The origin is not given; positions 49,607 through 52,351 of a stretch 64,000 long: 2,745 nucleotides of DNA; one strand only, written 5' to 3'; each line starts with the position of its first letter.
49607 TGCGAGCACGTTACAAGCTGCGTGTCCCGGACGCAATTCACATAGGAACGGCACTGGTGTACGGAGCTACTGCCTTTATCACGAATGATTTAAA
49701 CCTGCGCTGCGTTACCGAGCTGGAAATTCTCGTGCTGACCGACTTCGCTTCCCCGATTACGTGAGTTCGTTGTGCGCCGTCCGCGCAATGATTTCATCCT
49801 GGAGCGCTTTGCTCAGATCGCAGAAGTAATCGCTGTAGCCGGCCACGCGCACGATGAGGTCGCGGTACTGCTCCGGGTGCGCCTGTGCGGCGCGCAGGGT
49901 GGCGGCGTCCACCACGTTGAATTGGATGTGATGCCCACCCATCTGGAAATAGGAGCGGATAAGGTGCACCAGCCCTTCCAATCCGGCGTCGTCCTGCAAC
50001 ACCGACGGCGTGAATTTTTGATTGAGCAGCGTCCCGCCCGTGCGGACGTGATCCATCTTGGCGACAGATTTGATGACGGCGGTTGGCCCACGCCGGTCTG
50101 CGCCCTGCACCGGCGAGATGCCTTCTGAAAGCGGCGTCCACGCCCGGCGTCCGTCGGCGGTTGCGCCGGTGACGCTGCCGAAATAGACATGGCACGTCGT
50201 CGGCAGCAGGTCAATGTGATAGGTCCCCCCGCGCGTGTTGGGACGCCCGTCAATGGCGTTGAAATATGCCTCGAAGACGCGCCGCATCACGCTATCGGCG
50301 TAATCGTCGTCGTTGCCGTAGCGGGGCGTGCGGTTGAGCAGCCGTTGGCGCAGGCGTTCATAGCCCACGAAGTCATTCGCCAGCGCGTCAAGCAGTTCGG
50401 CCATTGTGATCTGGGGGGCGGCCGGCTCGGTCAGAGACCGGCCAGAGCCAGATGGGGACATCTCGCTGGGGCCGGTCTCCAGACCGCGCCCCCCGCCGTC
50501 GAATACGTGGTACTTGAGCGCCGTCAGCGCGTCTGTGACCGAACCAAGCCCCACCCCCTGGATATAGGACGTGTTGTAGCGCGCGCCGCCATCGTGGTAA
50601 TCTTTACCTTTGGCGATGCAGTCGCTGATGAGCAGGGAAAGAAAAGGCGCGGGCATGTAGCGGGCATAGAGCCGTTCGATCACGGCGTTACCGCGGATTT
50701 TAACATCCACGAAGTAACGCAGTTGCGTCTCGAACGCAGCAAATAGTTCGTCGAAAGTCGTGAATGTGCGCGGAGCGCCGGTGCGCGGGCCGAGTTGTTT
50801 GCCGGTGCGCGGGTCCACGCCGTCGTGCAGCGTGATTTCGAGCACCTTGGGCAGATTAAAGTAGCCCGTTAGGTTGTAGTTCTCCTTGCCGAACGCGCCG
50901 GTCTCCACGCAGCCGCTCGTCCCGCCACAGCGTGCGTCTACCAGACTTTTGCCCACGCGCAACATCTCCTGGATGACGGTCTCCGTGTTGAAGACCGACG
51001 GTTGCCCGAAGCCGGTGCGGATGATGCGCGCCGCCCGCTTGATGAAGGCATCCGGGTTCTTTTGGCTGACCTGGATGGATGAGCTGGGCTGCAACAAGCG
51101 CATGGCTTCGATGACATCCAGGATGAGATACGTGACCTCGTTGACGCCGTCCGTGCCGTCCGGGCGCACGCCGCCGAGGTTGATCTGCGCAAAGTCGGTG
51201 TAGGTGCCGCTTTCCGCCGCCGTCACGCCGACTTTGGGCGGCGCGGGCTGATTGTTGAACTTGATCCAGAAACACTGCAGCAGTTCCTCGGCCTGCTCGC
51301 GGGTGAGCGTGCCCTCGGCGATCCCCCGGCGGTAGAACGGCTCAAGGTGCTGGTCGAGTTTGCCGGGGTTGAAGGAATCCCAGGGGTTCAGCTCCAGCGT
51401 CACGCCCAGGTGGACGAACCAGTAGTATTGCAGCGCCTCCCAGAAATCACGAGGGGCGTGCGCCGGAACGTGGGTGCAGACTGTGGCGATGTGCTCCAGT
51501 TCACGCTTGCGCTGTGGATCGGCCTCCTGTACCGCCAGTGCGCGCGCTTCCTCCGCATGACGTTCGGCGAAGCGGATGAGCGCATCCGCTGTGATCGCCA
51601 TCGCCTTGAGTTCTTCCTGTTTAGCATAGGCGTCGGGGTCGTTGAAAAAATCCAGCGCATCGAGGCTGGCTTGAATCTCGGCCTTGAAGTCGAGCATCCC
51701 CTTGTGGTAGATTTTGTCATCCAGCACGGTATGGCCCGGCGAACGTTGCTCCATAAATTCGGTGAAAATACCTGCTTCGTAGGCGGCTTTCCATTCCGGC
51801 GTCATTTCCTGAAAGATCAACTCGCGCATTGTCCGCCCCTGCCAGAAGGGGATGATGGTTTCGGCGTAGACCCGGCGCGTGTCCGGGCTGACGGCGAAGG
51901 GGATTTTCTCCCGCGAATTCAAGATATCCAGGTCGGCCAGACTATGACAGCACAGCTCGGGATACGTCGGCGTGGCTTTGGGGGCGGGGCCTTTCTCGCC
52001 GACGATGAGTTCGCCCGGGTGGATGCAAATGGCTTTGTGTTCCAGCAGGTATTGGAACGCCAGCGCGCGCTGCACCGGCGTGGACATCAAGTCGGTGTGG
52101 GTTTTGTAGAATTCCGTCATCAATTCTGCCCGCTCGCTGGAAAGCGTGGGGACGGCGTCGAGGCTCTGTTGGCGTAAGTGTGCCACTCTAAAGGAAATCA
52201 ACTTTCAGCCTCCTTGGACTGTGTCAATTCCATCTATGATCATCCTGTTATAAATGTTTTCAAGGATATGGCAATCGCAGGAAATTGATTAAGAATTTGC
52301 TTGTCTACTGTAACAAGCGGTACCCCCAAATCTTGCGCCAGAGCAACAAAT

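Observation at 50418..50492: MITE core inserted in-frame inside a glycyl radical enzyme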

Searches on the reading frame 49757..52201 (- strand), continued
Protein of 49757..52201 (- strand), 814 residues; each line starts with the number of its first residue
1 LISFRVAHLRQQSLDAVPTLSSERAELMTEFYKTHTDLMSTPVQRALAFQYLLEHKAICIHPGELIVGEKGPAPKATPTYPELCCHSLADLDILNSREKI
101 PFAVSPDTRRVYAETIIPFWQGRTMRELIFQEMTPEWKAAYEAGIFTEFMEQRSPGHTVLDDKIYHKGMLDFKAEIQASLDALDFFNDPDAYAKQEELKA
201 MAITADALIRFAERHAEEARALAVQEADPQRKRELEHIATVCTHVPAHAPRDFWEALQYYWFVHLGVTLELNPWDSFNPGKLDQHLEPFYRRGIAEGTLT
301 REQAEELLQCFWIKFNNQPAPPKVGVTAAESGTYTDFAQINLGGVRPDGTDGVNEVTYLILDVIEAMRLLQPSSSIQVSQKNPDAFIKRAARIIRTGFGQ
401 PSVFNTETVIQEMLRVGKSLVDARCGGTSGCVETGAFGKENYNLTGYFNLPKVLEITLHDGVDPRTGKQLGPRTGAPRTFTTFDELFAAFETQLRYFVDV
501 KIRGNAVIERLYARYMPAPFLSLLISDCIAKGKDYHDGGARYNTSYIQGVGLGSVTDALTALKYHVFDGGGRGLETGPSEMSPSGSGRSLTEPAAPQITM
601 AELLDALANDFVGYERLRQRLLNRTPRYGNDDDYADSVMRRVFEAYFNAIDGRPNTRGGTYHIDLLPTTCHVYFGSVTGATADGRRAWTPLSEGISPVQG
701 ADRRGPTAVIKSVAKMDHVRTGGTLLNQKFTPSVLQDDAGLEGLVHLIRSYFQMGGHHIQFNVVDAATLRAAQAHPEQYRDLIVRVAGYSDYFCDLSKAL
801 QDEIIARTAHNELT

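Call 18: find_encoding_contigs(protein=P0005, flank=6000, max_places=2)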
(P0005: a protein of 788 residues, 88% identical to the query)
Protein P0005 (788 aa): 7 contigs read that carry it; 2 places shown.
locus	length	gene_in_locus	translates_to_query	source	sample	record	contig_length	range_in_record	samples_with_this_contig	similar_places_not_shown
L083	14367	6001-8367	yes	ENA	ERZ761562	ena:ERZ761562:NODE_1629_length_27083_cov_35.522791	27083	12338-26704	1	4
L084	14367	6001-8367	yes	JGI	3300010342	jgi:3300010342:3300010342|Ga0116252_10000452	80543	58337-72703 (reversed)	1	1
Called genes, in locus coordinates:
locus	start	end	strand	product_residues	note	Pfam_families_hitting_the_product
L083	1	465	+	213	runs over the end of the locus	-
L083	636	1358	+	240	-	PF03737:RraA-like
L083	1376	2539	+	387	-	PF02746:MR_MLE_N, PF13378:MR_MLE_C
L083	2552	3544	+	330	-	PF00248:Aldo_ket_red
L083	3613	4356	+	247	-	-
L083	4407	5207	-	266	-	PF13489:Methyltransf_23 (weak), PF13847:Methyltransf_31, PF08241:Methyltransf_11, PF08242:Methyltransf_12, PF13649:Methyltransf_25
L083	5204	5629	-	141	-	PF04075:F420H2_quin_red (weak)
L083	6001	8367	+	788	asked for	PF02901:PFL-like, PF01228:Gly_radical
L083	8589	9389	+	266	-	PF04951:Peptidase_M55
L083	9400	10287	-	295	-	PF00149:Metallophos, PF12850:Metallophos_2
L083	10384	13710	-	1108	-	PF17128:DUF5107, PF00515:TPR_1 (faint), PF07719:TPR_2 (faint), PF07721:TPR_4 (faint), PF13174:TPR_6 (faint), PF13181:TPR_8 (faint), PF13371:TPR_9 (faint), PF13424:TPR_12 (weak), +5 more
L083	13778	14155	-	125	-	PF18480:DUF5615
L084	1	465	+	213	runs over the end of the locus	-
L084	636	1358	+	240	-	PF03737:RraA-like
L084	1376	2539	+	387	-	PF02746:MR_MLE_N, PF13378:MR_MLE_C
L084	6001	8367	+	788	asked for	PF02901:PFL-like, PF01228:Gly_radical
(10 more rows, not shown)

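Call 19: find_encoding_contigs(protein=P0013, flank=6000, max_places=2)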
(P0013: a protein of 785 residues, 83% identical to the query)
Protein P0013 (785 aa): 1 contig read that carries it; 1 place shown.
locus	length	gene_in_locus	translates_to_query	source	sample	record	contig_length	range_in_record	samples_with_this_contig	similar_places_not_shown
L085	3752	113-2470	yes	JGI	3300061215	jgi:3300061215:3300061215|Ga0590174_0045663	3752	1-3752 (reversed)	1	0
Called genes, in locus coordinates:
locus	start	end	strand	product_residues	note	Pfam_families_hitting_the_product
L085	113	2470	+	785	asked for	PF02901:PFL-like, PF01228:Gly_radical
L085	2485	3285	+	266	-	PF04951:Peptidase_M55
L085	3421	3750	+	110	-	?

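Call 30: find_encoding_contigs(protein=P0003, flank=6000, max_places=1)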
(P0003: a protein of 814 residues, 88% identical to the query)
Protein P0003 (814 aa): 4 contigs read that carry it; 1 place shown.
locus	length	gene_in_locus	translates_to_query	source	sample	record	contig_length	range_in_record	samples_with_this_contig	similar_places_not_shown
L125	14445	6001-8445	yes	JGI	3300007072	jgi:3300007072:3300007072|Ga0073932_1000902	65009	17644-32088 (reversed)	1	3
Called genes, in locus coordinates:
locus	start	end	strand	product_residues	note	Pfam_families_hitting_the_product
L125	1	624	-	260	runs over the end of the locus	PF01553:Acyltransferase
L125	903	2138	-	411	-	PF20434:BD-FAE, PF07859:Abhydrolase_3, PF00326:Peptidase_S9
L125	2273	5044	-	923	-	PF13191:AAA_16, PF13428:TPR_14 (faint), PF25873:WHD_MalT, PF13424:TPR_12 (faint), PF17874:TPR_MalT, PF00196:GerE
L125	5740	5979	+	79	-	PF22513:FitA-like_RHH (weak)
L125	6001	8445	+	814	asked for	PF02901:PFL-like, PF01228:Gly_radical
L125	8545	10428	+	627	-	PF07944:Beta-AFase-like_GH127_cat, PF20736:Glyco_hydro127M, PF20737:Glyco_hydro127C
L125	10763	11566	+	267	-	PF04951:Peptidase_M55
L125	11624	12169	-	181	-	PF00258:Flavodoxin_1, PF03358:FMN_red, PF12724:Flavodoxin_5 (weak)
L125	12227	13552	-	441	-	PF02056:Glyco_hydro_4, PF11975:Glyco_hydro_4C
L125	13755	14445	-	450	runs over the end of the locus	PF01595:CNNM, PF00571:CBS, PF03471:CorC_HlyC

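Call 31: find_encoding_contigs(protein=P0007, flank=6000, max_places=1)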
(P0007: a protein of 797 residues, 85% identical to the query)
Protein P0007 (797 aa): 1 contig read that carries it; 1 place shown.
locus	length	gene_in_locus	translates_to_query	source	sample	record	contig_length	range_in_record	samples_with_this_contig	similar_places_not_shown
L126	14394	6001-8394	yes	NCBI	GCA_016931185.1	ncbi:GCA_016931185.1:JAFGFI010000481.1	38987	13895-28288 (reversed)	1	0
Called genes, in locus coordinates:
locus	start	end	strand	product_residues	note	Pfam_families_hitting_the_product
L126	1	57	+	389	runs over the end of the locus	PF07786:HGSNAT_cat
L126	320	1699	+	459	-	PF04471:Mrr_cat (weak)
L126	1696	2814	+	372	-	PF01555:N6_N4_Mtase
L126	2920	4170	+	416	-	PF07690:MFS_1, PF12832:MFS_1_like, PF07690:MFS_1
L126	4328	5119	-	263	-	PF13489:Methyltransf_23, PF13847:Methyltransf_31, PF08241:Methyltransf_11, PF08242:Methyltransf_12, PF13649:Methyltransf_25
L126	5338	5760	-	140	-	PF04075:F420H2_quin_red (weak)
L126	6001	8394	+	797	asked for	PF02901:PFL-like, PF01228:Gly_radical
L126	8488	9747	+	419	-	-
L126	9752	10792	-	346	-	PF00072:Response_reg, PF00196:GerE, PF08281:Sigma70_r4_2 (weak)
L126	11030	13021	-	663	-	PF00512:HisKA, PF02518:HATPase_c, PF00072:Response_reg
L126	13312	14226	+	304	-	PF02899:Phage_int_SAM_1, PF00589:Phage_integrase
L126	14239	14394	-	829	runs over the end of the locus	PF02861:Clp_N, PF02861:Clp_N, PF00004:AAA, PF17871:AAA_lid_9, PF00004:AAA, PF07724:AAA_2, PF07728:AAA_5, PF10431:ClpB_D2-small, +6 more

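Call 32: find_encoding_contigs(protein=P0008, flank=6000, max_places=1)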
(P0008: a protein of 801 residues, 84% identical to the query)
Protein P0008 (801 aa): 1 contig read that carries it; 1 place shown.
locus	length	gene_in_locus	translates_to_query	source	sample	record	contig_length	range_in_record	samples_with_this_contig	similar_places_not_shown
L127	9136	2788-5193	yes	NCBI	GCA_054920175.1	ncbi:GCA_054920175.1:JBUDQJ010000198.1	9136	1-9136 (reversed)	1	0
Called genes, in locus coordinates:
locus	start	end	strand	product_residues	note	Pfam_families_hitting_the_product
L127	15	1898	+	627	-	PF16260:DUF4914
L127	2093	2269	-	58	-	-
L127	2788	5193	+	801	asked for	PF02901:PFL-like, PF01228:Gly_radical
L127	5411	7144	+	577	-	PF16927:HisKA_7TM, PF00989:PAS, PF08448:PAS_4, PF13188:PAS_8 (weak), PF13426:PAS_9, PF00512:HisKA, PF02518:HATPase_c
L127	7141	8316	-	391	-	PF12838:Fer4_7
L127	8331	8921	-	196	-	PF13472:Lipase_GDSL_2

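Call 33: find_encoding_contigs(protein=P0006, flank=6000, max_places=1)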
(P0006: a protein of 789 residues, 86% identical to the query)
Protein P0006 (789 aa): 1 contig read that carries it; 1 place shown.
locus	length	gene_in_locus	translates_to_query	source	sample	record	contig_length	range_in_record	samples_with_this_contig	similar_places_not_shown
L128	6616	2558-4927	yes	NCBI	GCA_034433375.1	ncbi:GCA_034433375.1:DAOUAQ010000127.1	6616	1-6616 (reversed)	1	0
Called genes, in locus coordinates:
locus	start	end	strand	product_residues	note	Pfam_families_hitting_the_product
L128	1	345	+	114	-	?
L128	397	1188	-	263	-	PF13489:Methyltransf_23, PF13847:Methyltransf_31, PF08241:Methyltransf_11, PF08242:Methyltransf_12, PF13649:Methyltransf_25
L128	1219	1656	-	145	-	PF00583:Acetyltransf_1, PF13302:Acetyltransf_3, PF13673:Acetyltransf_10, PF13508:Acetyltransf_7, PF08445:FR47 (weak)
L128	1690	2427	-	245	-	PF03737:RraA-like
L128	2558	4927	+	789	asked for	PF02901:PFL-like, PF01228:Gly_radical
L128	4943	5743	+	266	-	PF04951:Peptidase_M55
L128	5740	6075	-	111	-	PF01850:PIN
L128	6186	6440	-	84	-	PF04014:MazE_antitoxin (weak)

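Call 43: predict_structure(alignment_id=A2)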
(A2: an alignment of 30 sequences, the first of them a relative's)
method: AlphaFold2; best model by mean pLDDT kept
length: 814 residues; sequences in the alignment: 30
mean_pLDDT: 56.0   pTM: 0.60
mean pLDDT of the five models: 56.0, 53.9, 50.3, 46.8, 45.3
residues with pLDDT >= 90: 28; 70-90: 212; 50-70: 213; < 50: 361
segments of 3 or more residues with pLDDT < 50: 1-16, 59-83, 96-101, 148-166, 259-285, 309-345, 368-377, 397-402, 415-419, 421-447, 537-550, 571-595, 628-631, 663-734, 754-814
pLDDT, mean of each block of 10 residues (from residue 1): 39 49 76 83 79 65 33 30 60 50 72 85 70 84 59 33 50 81 87 85 80 75 75 71 59 53 37 28 50 68 52 39 41 37 51 63 55 45 68 54 52 48 38 32 45 85 83 91 93 88 71 56 58 51 40 66 80 33 31 57 79 72 60 65 71 61 38 25 25 26 36 31 27 55 61 50 44 44 34 36 36 27
secondary structure, 60 per line:
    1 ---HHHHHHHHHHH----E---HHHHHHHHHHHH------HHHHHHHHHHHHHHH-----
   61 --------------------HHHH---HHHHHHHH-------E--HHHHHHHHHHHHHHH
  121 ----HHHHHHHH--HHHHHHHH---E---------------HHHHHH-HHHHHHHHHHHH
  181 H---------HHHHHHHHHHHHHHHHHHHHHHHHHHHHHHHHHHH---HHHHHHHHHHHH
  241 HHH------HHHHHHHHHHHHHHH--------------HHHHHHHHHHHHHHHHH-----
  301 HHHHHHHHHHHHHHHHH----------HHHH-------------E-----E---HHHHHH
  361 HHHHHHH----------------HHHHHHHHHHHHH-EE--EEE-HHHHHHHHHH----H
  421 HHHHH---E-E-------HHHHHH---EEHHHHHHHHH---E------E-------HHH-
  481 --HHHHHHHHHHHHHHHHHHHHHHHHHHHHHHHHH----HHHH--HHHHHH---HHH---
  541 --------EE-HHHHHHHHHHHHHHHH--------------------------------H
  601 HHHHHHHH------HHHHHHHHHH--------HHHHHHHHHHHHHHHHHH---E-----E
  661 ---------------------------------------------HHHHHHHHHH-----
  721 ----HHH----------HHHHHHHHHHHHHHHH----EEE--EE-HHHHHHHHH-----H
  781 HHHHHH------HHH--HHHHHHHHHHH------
elements in order (helices of 4 or more, strands of 3 or more residues): H4-14 H23-34 H41-55 H81-84 H88-95 H106-120 H125-132 H135-142 H162-167 H169-181 H191-225 H229-243 H250-264 H279-295 H301-317 H328-331 H355-367 H384-396 E402-404 H406-415 H420-425 H439-444 H450-458 H483-515 H520-523 H526-531 H552-567 H600-608 H615-624 H633-650 H706-715 H738-753 E758-760 H766-774 H780-786 H798-808

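Call 92: search_protein_representatives(protein=P0001)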
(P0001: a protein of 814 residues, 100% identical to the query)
Query: 814 residues. Proteins with E-value up to 0.001 (for the whole library): 10157; up to 1e-10: 6001; up to 1e-30: 2598. The best 150 are listed.
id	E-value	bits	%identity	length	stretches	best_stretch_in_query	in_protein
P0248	7.9e-295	997.0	56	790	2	5-568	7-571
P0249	2.1e-280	949.2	68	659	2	66-488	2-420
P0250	1.1e-234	798.1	69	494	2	202-513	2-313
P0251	4.3e-224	763.0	60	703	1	5-561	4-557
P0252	6.5e-224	762.4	54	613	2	178-571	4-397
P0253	5.9e-202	689.8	55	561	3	112-427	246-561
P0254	7.8e-190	649.7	43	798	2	4-568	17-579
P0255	1.9e-187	641.8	58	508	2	4-328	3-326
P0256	5.9e-184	630.3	56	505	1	313-811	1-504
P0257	1.7e-181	622.1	60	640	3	150-386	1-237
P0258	1.7e-168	579.1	40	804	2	2-568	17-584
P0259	1.4e-165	569.5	43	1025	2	42-567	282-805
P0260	1.5e-164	566.1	57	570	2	125-514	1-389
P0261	3.3e-162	558.4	40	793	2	5-568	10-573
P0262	6.3e-157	540.9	40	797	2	4-570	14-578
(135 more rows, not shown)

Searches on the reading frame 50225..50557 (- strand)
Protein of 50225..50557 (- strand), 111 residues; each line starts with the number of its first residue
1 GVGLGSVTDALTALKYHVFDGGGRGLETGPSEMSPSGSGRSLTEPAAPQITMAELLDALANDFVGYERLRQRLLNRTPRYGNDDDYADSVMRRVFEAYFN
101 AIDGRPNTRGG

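Call 78: find_homologous_proteins(query=window:50225-50557:-, max_evalue=1e-20)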
Query seq(111 aa) (111 aa): 7 proteins with E <= 1e-20 among 60 candidates.
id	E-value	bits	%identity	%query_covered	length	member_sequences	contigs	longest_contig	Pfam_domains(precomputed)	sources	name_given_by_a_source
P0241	5.6e-26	109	53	100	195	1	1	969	PF02901.21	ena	-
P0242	7.9e-26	109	54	99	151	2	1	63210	PF02901.21,PF01228.27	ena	-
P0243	1.1e-24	105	53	100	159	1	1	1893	PF02901.21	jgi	-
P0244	3.7e-24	103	54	100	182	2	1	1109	PF02901.21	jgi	jgi:pyruvate-formate lyase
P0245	3.7e-23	100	50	100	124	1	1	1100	PF02901.21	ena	-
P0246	5.2e-22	96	52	100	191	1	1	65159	PF02901.21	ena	-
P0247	1.0e-21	95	46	99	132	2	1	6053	PF02901.21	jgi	jgi:formate C-acetyltransferase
